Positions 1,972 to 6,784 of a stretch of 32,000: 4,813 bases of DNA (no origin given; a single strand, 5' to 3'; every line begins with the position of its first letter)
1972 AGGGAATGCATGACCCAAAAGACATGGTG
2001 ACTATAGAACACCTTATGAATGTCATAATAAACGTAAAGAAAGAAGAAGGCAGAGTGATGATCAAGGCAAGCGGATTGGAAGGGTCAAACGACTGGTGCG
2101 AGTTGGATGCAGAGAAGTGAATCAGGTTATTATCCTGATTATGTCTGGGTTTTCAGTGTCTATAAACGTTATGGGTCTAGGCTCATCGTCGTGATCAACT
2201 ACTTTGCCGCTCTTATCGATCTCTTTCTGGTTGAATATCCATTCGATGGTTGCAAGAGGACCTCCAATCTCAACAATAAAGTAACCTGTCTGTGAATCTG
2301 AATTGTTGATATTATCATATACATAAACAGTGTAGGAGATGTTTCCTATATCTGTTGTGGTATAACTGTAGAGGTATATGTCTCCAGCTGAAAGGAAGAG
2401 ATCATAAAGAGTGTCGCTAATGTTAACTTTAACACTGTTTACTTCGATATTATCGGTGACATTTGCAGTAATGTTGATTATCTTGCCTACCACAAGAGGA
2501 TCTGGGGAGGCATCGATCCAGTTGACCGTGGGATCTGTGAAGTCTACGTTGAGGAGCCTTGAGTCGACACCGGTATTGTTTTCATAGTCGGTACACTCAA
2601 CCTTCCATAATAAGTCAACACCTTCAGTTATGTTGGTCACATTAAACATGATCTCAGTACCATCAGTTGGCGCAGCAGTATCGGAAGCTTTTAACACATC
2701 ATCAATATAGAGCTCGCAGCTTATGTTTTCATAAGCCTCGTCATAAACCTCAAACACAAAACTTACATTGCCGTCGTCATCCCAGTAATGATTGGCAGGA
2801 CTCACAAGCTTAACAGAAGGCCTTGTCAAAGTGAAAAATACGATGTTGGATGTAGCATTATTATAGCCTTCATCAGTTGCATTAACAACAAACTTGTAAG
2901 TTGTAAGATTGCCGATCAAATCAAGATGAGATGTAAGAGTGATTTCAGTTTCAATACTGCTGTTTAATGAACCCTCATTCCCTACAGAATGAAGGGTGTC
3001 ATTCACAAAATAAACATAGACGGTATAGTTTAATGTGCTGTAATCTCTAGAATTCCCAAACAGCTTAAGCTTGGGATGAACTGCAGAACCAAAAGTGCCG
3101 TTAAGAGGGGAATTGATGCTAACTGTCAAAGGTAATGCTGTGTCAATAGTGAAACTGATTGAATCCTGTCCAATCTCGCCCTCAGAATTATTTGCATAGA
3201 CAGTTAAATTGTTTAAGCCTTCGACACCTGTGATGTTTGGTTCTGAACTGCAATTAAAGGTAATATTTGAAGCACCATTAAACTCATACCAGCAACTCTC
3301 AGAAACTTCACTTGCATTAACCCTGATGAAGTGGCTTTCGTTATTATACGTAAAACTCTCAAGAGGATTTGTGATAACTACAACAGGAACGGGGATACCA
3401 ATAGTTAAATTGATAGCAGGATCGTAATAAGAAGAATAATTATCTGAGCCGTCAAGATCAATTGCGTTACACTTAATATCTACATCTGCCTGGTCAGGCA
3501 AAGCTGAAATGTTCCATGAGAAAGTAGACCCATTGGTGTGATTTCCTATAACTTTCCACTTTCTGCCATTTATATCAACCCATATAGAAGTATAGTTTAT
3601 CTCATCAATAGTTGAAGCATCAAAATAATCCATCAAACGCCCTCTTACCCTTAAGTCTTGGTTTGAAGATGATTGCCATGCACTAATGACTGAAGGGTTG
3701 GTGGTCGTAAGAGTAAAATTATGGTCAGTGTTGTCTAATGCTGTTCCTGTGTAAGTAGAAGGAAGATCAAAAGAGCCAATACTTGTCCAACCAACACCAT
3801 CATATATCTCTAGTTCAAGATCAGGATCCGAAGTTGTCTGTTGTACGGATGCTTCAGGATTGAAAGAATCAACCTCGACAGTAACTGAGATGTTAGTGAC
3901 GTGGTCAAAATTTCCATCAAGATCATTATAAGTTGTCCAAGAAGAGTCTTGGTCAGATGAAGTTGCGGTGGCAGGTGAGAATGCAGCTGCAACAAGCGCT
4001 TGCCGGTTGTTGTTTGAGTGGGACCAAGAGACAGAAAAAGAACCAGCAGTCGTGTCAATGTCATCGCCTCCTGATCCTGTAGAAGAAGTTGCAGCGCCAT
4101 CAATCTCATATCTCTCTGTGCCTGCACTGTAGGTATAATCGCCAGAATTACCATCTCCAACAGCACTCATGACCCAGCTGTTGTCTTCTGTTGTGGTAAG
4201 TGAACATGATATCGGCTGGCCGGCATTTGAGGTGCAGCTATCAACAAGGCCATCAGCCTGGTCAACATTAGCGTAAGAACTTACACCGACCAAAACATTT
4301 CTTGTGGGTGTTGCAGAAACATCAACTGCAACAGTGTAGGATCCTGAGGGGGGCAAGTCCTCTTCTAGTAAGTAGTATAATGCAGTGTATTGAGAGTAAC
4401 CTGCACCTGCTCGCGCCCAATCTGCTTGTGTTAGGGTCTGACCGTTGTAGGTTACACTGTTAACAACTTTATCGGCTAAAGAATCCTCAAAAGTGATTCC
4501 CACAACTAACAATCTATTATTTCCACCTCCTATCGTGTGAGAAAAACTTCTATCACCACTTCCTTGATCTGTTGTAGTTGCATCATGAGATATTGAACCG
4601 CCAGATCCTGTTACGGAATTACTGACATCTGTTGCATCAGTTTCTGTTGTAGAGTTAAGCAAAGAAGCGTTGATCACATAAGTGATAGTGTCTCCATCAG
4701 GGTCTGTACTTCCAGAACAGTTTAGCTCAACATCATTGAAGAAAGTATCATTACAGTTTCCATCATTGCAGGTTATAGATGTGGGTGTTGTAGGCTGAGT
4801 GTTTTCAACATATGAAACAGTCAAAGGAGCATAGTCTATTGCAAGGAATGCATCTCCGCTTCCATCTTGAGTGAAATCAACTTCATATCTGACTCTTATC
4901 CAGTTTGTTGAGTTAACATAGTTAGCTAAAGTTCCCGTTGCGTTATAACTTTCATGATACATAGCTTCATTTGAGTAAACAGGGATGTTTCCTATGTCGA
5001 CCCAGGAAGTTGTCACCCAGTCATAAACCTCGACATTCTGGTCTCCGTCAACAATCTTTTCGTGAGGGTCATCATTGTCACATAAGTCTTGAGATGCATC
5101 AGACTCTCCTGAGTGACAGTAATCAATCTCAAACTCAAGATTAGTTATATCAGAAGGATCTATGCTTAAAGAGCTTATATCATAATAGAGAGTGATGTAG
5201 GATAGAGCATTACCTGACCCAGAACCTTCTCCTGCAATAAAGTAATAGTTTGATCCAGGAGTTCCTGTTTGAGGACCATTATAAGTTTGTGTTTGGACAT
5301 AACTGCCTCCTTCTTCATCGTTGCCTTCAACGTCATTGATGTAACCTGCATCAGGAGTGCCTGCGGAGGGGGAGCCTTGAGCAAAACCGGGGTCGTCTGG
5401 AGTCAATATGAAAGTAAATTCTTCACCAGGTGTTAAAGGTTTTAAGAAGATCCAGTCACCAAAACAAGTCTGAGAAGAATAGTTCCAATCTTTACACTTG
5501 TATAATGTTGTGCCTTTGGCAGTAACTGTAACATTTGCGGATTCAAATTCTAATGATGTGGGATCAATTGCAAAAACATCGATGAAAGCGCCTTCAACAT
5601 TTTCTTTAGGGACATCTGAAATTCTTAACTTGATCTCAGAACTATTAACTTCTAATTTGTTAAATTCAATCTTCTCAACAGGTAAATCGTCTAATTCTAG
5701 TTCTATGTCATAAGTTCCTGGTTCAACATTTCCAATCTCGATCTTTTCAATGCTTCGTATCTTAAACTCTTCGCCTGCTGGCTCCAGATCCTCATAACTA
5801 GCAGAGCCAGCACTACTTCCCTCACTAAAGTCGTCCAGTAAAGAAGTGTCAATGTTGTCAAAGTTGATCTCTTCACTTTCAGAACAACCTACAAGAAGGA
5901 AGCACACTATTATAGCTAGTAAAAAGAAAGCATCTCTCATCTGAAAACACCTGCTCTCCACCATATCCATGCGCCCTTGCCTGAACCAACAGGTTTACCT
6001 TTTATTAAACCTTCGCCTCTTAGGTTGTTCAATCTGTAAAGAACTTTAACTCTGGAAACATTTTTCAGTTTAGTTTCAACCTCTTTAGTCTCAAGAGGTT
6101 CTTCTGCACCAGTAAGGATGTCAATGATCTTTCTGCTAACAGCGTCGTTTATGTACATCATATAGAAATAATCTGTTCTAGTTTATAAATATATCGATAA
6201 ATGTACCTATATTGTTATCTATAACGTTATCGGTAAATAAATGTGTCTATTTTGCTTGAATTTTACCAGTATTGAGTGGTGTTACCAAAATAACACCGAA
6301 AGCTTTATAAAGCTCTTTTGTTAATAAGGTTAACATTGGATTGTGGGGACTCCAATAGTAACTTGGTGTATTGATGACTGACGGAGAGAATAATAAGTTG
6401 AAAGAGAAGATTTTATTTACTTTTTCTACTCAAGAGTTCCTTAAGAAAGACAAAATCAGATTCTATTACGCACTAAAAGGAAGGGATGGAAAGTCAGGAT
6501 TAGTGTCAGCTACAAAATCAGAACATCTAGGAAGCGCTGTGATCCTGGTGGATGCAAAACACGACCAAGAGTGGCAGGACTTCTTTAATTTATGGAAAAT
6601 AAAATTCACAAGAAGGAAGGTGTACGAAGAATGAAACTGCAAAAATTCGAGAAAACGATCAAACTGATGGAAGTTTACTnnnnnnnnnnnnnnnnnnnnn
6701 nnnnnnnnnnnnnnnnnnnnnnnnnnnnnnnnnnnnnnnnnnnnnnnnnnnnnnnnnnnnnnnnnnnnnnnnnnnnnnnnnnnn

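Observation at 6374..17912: Candidate undescribed cell-surface fibre/tether operon (five to six genes, 11.5 kb)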

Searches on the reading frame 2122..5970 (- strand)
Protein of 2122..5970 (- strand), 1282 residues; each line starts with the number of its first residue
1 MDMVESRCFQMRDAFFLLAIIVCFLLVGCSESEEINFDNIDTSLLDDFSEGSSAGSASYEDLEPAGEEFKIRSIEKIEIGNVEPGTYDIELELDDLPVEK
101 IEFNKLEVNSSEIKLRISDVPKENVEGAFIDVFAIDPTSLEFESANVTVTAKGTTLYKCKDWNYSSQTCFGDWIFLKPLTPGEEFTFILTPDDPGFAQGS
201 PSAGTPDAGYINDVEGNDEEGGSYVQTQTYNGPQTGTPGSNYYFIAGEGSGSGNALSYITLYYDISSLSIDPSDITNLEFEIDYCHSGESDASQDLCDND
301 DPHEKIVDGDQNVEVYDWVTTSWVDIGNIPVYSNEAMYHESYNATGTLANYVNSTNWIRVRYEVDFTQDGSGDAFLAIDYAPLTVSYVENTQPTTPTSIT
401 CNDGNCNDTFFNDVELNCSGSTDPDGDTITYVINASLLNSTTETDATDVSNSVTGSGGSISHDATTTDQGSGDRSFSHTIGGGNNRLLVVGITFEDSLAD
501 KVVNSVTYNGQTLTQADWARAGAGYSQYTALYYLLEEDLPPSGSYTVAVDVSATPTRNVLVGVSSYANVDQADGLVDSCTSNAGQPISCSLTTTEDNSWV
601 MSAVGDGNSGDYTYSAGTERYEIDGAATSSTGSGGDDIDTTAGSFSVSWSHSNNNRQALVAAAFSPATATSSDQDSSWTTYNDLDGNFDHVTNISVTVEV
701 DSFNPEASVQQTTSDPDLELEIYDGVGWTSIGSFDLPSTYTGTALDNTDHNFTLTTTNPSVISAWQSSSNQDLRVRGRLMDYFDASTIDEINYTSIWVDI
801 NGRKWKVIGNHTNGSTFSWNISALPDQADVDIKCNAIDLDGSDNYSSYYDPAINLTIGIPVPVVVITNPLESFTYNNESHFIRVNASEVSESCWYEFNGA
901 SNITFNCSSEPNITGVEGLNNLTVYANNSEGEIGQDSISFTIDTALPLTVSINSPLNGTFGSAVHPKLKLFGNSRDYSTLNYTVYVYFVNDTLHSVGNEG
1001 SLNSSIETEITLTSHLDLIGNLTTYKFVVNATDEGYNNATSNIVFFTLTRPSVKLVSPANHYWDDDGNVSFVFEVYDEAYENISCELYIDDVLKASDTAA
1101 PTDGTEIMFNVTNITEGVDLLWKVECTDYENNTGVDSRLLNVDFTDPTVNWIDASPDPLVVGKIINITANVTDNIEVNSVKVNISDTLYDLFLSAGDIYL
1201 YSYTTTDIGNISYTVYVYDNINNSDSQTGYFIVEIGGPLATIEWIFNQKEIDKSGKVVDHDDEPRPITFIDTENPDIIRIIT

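Call 5: search_protein_families(library=pfam, proteins=[window:2122-5970:-], max_evalue=0.01)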
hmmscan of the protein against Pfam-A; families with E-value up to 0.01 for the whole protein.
window:2122-5970:- (1282 aa): 2 families
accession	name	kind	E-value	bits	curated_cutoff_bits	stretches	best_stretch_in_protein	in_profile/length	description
PF17957.7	Big_7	-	0.00083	20.4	24.1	1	1147-1217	1-70/70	Bacterial Ig domain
PF14741.12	GH114_assoc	-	0.0021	18.7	22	1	308-371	59-122/126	N-terminal glycosyl-hydrolase-114-associated domain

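Call 6: search_protein_families(library=ncbifam, proteins=[window:2122-5970:-], max_evalue=0.01)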
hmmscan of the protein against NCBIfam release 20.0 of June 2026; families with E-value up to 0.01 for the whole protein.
window:2122-5970:- (1282 aa): 1 family
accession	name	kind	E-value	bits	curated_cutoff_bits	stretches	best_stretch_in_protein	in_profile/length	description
NF033216.1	lipo_YgdI_YgdR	subfamily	0.0018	18.1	42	0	15-72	5-61/71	YgdI/YgdR family lipoprotein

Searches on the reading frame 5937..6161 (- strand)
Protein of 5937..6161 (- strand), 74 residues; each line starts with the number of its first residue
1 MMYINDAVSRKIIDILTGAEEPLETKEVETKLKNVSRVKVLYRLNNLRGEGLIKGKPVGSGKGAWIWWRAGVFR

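Call 94: search_protein_families(library=pfam, proteins=[window:5937-6161:-], max_evalue=0.01)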
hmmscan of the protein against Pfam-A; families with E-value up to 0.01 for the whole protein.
window:5937-6161:- (74 aa): 1 family
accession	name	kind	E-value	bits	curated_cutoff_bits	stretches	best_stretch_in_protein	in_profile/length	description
PF04703.18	FaeA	-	0.0091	16.7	20.7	0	11-68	4-58/62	FaeA-like protein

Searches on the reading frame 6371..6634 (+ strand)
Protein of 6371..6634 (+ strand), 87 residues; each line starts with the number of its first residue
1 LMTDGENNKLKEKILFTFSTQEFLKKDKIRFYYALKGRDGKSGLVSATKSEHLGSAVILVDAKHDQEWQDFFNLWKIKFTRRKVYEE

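Call 4: search_protein_families(library=pfam, proteins=[window:6371-6634:+], max_evalue=1)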
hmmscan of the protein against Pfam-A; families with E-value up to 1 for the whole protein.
window:6371-6634:+ (87 aa): 0 families

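Call 6: search_protein_families(library=ncbifam, proteins=[window:6371-6634:+], max_evalue=0.01)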
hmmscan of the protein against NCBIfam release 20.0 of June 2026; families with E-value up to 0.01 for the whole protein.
window:6371-6634:+ (87 aa): 0 families

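Call 91: search_solved_structures(query=A9, max_evalue=10, show_alignments=1)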
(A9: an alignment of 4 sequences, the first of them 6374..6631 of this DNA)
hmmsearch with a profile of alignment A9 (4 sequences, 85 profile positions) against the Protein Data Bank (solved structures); distinct sequences matched with E-value up to 10: 1.
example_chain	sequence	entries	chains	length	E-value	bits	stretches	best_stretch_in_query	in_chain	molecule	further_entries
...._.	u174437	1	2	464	2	11.7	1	24-50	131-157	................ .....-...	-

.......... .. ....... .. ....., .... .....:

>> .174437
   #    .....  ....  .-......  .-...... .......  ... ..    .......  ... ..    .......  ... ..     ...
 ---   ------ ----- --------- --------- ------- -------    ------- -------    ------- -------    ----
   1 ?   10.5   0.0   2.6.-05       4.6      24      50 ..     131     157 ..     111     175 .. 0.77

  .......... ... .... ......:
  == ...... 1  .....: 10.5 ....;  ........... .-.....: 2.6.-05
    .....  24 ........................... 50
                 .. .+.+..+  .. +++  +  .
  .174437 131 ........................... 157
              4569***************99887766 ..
